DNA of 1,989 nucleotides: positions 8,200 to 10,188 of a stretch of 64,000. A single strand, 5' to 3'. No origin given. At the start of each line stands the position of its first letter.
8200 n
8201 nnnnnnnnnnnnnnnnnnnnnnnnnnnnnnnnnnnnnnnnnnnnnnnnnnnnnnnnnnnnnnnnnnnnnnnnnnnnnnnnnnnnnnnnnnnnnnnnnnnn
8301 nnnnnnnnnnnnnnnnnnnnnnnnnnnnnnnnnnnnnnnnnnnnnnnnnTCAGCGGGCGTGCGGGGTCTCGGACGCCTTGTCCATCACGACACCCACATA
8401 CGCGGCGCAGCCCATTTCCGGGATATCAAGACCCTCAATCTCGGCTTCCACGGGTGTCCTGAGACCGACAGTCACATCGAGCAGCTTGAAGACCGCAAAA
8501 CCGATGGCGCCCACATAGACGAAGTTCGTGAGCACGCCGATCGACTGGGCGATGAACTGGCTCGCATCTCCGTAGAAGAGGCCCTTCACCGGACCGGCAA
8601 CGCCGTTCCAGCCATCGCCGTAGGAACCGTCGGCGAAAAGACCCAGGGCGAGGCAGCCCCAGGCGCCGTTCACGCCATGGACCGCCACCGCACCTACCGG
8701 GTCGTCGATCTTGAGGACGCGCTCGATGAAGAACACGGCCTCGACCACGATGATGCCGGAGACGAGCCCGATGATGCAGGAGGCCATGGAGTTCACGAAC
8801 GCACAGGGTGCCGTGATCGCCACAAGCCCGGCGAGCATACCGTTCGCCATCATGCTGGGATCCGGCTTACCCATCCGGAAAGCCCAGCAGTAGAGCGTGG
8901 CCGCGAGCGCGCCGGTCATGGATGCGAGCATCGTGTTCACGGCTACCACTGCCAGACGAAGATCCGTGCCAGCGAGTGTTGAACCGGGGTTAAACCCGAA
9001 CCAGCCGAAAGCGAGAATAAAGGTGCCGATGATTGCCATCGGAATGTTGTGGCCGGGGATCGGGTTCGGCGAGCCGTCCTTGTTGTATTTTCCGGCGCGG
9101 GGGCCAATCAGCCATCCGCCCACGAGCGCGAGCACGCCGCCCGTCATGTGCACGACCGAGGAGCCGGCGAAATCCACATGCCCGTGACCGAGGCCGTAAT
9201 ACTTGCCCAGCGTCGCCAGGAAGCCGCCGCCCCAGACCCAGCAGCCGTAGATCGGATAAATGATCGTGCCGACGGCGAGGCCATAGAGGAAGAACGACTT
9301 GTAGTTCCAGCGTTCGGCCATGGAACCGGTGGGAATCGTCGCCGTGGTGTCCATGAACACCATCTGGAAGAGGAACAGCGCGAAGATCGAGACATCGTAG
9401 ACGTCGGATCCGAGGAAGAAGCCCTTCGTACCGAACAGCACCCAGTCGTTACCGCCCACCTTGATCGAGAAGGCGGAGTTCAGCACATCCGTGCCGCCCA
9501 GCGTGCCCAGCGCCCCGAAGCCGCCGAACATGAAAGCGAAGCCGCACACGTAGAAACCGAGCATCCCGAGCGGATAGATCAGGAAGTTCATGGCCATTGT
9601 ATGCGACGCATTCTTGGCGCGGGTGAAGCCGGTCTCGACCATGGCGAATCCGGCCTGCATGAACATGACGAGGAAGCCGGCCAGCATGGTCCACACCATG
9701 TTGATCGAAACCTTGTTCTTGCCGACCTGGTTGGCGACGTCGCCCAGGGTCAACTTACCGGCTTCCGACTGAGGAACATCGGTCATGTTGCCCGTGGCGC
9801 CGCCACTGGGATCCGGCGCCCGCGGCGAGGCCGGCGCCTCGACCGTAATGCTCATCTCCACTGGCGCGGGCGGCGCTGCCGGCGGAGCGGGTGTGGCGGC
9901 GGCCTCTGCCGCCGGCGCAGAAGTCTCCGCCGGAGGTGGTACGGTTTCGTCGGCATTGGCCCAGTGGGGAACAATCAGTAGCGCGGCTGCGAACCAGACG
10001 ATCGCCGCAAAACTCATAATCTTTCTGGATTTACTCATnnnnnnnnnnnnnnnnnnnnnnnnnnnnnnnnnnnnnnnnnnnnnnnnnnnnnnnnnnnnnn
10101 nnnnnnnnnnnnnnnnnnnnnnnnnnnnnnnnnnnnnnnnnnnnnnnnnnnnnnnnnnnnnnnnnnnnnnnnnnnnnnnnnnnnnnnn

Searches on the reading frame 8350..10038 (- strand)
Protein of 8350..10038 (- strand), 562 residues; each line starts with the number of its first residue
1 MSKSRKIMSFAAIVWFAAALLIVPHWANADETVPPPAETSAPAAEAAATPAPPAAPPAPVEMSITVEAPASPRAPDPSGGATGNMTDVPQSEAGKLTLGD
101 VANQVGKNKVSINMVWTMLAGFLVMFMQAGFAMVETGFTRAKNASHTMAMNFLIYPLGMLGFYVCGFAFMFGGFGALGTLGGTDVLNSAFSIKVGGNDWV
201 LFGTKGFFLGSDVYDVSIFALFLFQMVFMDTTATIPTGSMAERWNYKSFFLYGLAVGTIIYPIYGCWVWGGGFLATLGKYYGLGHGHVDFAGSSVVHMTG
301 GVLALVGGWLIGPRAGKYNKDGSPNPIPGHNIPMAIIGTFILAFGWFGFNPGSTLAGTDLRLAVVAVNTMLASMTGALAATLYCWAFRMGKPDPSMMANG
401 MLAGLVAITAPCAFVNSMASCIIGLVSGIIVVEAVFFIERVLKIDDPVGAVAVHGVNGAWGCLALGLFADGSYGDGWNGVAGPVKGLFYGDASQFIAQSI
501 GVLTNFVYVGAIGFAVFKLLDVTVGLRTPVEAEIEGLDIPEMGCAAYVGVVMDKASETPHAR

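Call 15: find_encoding_contigs(protein=window:8350-10038:-, flank=3000, max_places=6)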
Protein window:8350-10038:- (562 aa): 1 contig read that carries it; 1 place shown.
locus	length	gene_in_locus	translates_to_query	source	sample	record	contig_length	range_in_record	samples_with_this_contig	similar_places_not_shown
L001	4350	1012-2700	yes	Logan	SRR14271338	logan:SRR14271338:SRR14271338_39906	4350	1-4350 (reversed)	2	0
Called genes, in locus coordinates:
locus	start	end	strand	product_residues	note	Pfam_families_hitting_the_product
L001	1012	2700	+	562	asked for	PF00909:Ammonium_transp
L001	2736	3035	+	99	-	-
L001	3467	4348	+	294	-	?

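Call 16: search_protein_families(library=pfam, proteins=[window:8350-10038:-], max_evalue=0.01)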
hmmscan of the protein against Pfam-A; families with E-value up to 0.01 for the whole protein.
window:8350-10038:- (562 aa): 1 family
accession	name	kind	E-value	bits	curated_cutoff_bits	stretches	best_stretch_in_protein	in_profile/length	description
PF00909.26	Ammonium_transp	-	5.3e-108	361.7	23.2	1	115-547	1-399/399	Ammonium Transporter Family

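Call 17: find_homologous_proteins(query=window:8350-10038:-, max_evalue=1e-50)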
Query window:8350-10038:- (562 aa): 8000 proteins with E <= 1e-50 among 8000 candidates; the best 120 are listed.
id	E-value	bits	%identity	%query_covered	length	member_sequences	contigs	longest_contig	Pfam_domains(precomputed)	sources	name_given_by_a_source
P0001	0.0e+0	1264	100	100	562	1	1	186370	PF00909.27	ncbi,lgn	-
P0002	4.3e-298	1008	87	89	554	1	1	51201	PF00909.27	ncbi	-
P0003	3.1e-278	943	79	89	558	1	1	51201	PF00909.27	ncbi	-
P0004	2.7e-259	880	77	93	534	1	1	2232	PF00909.27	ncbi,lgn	-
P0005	1.6e-252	858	74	89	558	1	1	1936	PF00909.27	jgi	jgi:Amt family ammonium transporter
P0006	3.2e-251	853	74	89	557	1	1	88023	PF00909.27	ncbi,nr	ncbi:MAG: ammonium transporter [Deltaproteobacteria bacterium]|nr:ammonium transporter [Deltaproteob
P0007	6.1e-251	853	78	87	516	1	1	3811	PF00909.27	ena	-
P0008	6.7e-250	849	77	87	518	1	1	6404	PF00909.27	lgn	-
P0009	4.2e-249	846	76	87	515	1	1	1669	PF00909.27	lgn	-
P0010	8.8e-249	845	75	88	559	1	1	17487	PF00909.27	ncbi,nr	ncbi:MAG: ammonium transporter [Deltaproteobacteria bacterium]|nr:ammonium transporter [Deltaproteob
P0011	9.4e-249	845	76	87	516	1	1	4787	PF00909.27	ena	-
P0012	2.9e-247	840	74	89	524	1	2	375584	PF00909.27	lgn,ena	-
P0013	2.9e-247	840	74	89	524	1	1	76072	PF00909.27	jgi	-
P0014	3.7e-247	840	74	89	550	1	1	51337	PF00909.27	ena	-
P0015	3.6e-246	837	74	89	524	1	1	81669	PF00909.27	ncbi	-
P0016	7.5e-246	836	77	87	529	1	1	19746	PF00909.27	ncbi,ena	-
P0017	7.9e-246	836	75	88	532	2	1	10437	PF00909.27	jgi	jgi:Amt family ammonium transporter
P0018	9.7e-246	835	71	94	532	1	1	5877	PF00909.27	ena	-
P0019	1.1e-245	835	73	89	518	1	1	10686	PF00909.27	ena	-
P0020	1.5e-245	835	73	90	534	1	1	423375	PF00909.27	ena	-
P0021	1.7e-245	835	74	89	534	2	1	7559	PF00909.27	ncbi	-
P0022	3.1e-245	834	70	94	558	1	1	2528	PF00909.27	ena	-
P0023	4.5e-245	833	76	87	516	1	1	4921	PF00909.27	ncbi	-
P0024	4.6e-245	833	70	93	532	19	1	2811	PF00909.27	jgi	-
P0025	5.2e-245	833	74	87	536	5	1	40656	PF00909.27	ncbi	-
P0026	6.1e-245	833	75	88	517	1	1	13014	PF00909.27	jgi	jgi:ammonium transporter, Amt family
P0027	1.2e-244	832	74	87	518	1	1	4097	PF00909.27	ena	-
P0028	1.7e-244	831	76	88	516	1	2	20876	PF00909.27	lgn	-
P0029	3.7e-244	830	73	89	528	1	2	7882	PF00909.27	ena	-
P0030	4.2e-244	830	75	86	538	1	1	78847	PF00909.27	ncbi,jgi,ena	-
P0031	5.9e-244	830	74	88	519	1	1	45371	PF00909.27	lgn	-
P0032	9.5e-244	829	74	87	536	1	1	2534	PF00909.27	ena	-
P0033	1.5e-243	828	74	89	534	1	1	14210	PF00909.27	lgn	-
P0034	2.6e-243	827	74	87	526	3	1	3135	PF00909.27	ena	-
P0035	2.7e-243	827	74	88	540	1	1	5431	PF00909.27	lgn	-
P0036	3.6e-243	827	75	86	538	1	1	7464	PF00909.27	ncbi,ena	-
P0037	7.6e-243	826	75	87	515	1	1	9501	PF00909.27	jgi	jgi:ammonium transporter, Amt family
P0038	8.5e-243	826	75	87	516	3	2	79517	PF00909.27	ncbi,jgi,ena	-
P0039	1.1e-242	825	72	91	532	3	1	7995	PF00909.27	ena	-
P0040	1.3e-242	825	74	89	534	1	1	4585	PF00909.27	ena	-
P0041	1.5e-242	825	73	90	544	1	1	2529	PF00909.27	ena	-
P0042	2.0e-242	824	70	91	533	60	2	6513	PF00909.27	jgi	jgi:Amt family ammonium transporter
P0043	2.9e-242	824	73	87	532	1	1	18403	PF00909.27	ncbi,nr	ncbi:ammonium transporter [Candidatus Poribacteria bacterium]|nr:ammonium transporter [Candidatus Po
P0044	3.0e-242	824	75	86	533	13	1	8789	PF00909.27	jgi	jgi:Amt family ammonium transporter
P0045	3.3e-242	824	74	88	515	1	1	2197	PF00909.27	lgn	-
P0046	3.8e-242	824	66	99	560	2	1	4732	PF00909.27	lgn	-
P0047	6.0e-242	823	74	87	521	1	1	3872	PF00909.27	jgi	-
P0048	8.0e-242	822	72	89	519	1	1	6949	PF00909.27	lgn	-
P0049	8.1e-242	822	76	86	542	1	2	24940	PF00909.27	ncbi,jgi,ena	-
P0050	1.1e-241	822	72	89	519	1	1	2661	PF00909.27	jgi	jgi:Amt family ammonium transporter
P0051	1.2e-241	822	75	87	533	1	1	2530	PF00909.27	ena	-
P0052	1.6e-241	822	73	88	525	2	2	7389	PF00909.27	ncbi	-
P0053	1.6e-241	821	75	87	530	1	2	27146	PF00909.27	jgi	jgi:ammonium transporter, Amt family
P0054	1.6e-241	821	74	89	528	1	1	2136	PF00909.27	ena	-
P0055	2.0e-241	821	72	87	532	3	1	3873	PF00909.27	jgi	jgi:Amt family ammonium transporter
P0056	3.1e-241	821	74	87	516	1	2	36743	PF00909.27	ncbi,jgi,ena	-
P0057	3.1e-241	821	73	88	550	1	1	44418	PF00909.27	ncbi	-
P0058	3.4e-241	820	72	87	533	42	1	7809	PF00909.27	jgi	-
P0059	3.5e-241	820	72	90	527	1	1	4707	PF00909.27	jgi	jgi:ammonium transporter, Amt family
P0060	3.6e-241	820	74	88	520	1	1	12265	PF00909.27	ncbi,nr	ncbi:MAG: ammonium transporter [Candidatus Firestonebacteria bacterium]|nr:ammonium transporter [Can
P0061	3.7e-241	820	74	87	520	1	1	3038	PF00909.27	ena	-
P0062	4.1e-241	820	73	89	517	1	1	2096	PF00909.27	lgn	-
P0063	4.3e-241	820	73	88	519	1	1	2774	PF00909.27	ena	-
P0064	4.6e-241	820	73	87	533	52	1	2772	PF00909.27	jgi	jgi:Amt family ammonium transporter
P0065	4.6e-241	820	73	87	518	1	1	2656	PF00909.27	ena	-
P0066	6.4e-241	819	74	87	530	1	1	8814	PF00909.27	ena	-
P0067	6.8e-241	819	73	87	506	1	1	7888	PF00909.27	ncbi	ncbi:MAG: ammonium transporter [Candidatus Omnitrophota bacterium]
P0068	7.2e-241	819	73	87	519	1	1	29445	PF00909.27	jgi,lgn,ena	-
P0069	9.6e-241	819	71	91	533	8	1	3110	PF00909.27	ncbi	-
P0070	1.0e-240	819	73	88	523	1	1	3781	PF00909.27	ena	-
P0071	1.0e-240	819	73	88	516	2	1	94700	PF00909.27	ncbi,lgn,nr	ncbi:MAG: ammonium transporter [Candidatus Omnitrophica bacterium]|nr:ammonium transporter [Candidat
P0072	1.1e-240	819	74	88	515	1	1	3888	PF00909.27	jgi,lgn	jgi:Amt family ammonium transporter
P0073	1.1e-240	819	72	89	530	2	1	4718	PF00909.27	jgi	jgi:ammonium transporter, Amt family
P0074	1.3e-240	818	73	89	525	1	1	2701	PF00909.27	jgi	jgi:ammonium transporter, Amt family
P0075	1.4e-240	818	70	95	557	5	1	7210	PF00909.27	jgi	jgi:Amt family ammonium transporter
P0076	1.5e-240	818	71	87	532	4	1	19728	PF00909.27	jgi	jgi:ammonium transporter, Amt family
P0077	1.8e-240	818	75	87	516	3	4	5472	PF00909.27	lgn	-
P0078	2.1e-240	818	75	86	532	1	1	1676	PF00909.27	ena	-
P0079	2.1e-240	818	75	87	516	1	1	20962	PF00909.27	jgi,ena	-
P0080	2.5e-240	818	72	90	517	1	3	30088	PF00909.27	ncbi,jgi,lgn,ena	-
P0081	2.6e-240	817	74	87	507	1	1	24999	PF00909.27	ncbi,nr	ncbi:MAG: ammonium transporter [Candidatus Schekmanbacteria bacterium]|nr:ammonium transporter [Cand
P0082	2.6e-240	817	72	89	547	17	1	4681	PF00909.27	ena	-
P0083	3.8e-240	817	74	87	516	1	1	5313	PF00909.27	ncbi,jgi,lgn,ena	ncbi:MAG: ammonium transporter [Candidatus Omnitrophota bacterium]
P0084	4.2e-240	817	73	88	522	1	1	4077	PF00909.27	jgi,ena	-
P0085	5.3e-240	816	73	87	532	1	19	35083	PF00909.27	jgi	jgi:Amt family ammonium transporter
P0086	8.6e-240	816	73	87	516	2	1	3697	PF00909.27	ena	-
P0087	8.6e-240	816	74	87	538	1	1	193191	PF00909.27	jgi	jgi:ammonium transporter, Amt family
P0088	9.2e-240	816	73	87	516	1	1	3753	PF00909.27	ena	-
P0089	9.4e-240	816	74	86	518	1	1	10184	PF00909.27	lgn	-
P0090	9.9e-240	816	72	89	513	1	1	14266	PF00909.27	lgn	-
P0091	1.0e-239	816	73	88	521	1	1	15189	PF00909.27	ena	-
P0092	1.0e-239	815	72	89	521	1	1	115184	PF00909.27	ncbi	-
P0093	1.8e-239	815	73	87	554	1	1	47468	PF00909.27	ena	-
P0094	2.6e-239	814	74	87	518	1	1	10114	PF00909.27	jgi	jgi:ammonium transporter, Amt family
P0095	2.9e-239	814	72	89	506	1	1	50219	PF00909.27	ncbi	-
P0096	3.0e-239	814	72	88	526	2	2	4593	PF00909.27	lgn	-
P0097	3.6e-239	814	73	88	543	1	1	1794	PF00909.27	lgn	-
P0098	4.8e-239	813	72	89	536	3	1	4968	PF00909.27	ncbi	-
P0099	5.9e-239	813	69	93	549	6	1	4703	PF00909.27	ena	-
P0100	6.3e-239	813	73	88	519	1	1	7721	PF00909.27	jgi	jgi:ammonium transporter, Amt family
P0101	7.5e-239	813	72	87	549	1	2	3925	PF00909.27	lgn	-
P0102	8.3e-239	812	69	94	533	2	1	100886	PF00909.27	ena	-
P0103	8.8e-239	812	73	88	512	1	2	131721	PF00909.27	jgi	jgi:Amt family ammonium transporter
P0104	1.3e-238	812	72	88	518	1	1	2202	PF00909.27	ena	-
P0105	1.5e-238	812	72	89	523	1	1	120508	PF00909.27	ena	-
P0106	1.7e-238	811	73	86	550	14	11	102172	PF00909.27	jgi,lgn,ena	-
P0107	2.2e-238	811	72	89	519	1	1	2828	PF00909.27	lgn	-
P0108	2.9e-238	811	74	87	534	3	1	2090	PF00909.27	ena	-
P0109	2.9e-238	811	66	99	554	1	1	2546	PF00909.27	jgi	jgi:ammonium transporter, Amt family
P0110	3.0e-238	811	74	87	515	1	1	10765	PF00909.27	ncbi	-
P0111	3.6e-238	810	65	99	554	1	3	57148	PF00909.27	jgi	jgi:Amt family ammonium transporter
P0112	3.9e-238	810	73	87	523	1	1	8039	PF00909.27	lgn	-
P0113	4.4e-238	810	73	88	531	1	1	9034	PF00909.27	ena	-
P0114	4.5e-238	810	75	85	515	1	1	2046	PF00909.27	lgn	-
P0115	4.8e-238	810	74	86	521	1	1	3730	PF00909.27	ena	-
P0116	5.0e-238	810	66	100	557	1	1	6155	PF00909.27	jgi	jgi:Amt family ammonium transporter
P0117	6.5e-238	810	72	88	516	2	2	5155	PF00909.27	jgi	-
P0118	6.7e-238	810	74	88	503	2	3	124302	PF00909.27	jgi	jgi:Amt family ammonium transporter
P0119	7.8e-238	809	73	87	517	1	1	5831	PF00909.27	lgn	-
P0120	8.1e-238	809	71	89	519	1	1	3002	PF00909.27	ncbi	-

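Call 18: find_encoding_contigs(protein=P0002, flank=6000, max_places=3)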
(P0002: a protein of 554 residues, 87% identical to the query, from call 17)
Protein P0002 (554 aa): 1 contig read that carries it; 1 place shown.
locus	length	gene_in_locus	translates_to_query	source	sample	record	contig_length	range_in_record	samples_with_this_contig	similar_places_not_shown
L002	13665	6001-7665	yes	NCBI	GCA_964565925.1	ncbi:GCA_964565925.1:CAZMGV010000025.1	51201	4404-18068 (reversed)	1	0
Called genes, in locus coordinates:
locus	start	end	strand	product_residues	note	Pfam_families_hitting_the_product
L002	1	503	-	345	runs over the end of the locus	PF00535:Glycos_transf_2, PF10111:Glyco_tranf_2_2, PF13641:Glyco_tranf_2_3, PF13632:Glyco_trans_2_3 (weak)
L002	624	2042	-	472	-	PF03951:Gln-synt_N, PF00120:Gln-synt_C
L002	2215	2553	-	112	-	PF00543:P-II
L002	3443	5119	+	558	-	PF00909:Ammonium_transp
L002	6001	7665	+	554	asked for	PF00909:Ammonium_transp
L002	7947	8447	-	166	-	-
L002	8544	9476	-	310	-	PF01040:UbiA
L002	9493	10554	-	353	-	PF00348:polyprenyl_synt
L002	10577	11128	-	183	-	PF24217:DUF7436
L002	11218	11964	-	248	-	PF12146:Hydrolase_4, PF12697:Abhydrolase_6, PF00561:Abhydrolase_1 (weak), PF01738:DLH (weak), PF20434:BD-FAE (weak)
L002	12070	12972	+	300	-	PF01545:Cation_efflux, PF16916:ZT_dimer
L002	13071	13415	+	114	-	PF11950:DUF3467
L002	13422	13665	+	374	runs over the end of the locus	PF13492:GAF_3 (faint), PF00990:GGDEF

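Call 19: find_encoding_contigs(protein=P0006, flank=5000, max_places=3)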
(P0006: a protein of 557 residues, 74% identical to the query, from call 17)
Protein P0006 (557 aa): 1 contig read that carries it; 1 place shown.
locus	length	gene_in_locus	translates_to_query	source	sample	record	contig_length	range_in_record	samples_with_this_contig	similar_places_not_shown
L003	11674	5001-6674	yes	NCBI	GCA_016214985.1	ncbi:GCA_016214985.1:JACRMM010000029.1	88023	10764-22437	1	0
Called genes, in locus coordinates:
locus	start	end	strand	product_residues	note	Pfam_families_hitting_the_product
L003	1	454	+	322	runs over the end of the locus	PF01435:Peptidase_M48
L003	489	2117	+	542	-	PF00672:HAMP, PF00512:HisKA, PF02518:HATPase_c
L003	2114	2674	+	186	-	-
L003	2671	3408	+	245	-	PF01694:Rhomboid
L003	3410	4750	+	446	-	PF04055:Radical_SAM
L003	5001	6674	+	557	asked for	PF00909:Ammonium_transp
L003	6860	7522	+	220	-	PF00484:Pro_CA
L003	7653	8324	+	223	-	PF09335:VTT_dom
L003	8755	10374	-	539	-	PF00501:AMP-binding, PF13193:AMP-binding_C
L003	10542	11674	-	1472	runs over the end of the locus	PF00270:DEAD, PF04851:ResIII (weak), PF00271:Helicase_C, PF19306:WHD_Lhr, PF08494:DEAD_assoc, PF23236:WHD_2nd_Lhr, PF23235:WHD_3rd_Lhr, PF23234:WHD_4th_Lhr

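Call 33: find_encoding_contigs(protein=P0004, flank=3000, max_places=4)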
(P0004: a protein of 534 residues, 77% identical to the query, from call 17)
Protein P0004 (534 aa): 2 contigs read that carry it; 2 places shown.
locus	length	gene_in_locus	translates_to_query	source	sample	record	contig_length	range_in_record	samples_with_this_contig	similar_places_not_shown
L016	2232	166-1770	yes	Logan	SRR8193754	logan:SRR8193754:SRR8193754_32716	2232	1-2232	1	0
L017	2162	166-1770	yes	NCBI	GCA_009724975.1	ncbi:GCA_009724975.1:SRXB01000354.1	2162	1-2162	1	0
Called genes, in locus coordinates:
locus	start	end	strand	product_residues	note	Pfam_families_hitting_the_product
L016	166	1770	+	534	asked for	PF00909:Ammonium_transp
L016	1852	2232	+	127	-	?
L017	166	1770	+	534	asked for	PF00909:Ammonium_transp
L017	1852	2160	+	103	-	?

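Call 34: find_encoding_contigs(protein=P0008, flank=3000, max_places=4)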
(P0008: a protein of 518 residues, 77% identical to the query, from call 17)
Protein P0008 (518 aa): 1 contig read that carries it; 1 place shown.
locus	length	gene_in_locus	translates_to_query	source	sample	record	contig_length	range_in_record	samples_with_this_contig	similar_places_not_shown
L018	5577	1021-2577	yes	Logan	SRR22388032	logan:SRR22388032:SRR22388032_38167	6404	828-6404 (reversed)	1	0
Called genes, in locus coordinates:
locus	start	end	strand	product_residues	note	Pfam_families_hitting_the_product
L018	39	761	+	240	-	-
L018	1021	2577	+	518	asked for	PF00909:Ammonium_transp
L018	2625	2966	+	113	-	PF00543:P-II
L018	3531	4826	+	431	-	PF02321:OEP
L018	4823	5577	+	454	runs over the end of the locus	PF19335:HMBD, PF25944:Beta-barrel_RND, PF25954:Beta-barrel_RND_2, PF25975:CzcB_C, PF25989:YknX_C (weak)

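Call 41: list_cluster_members(proteins=[P0001, P0002])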
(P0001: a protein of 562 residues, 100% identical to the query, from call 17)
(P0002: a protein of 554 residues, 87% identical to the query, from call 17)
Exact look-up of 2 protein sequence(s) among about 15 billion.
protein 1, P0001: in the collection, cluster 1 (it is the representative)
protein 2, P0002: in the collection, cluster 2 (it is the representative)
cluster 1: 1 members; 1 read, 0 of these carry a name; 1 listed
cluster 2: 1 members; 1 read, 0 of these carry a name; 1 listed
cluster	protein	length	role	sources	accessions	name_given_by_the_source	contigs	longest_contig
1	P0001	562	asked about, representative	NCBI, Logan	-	-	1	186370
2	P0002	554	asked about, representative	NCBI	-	-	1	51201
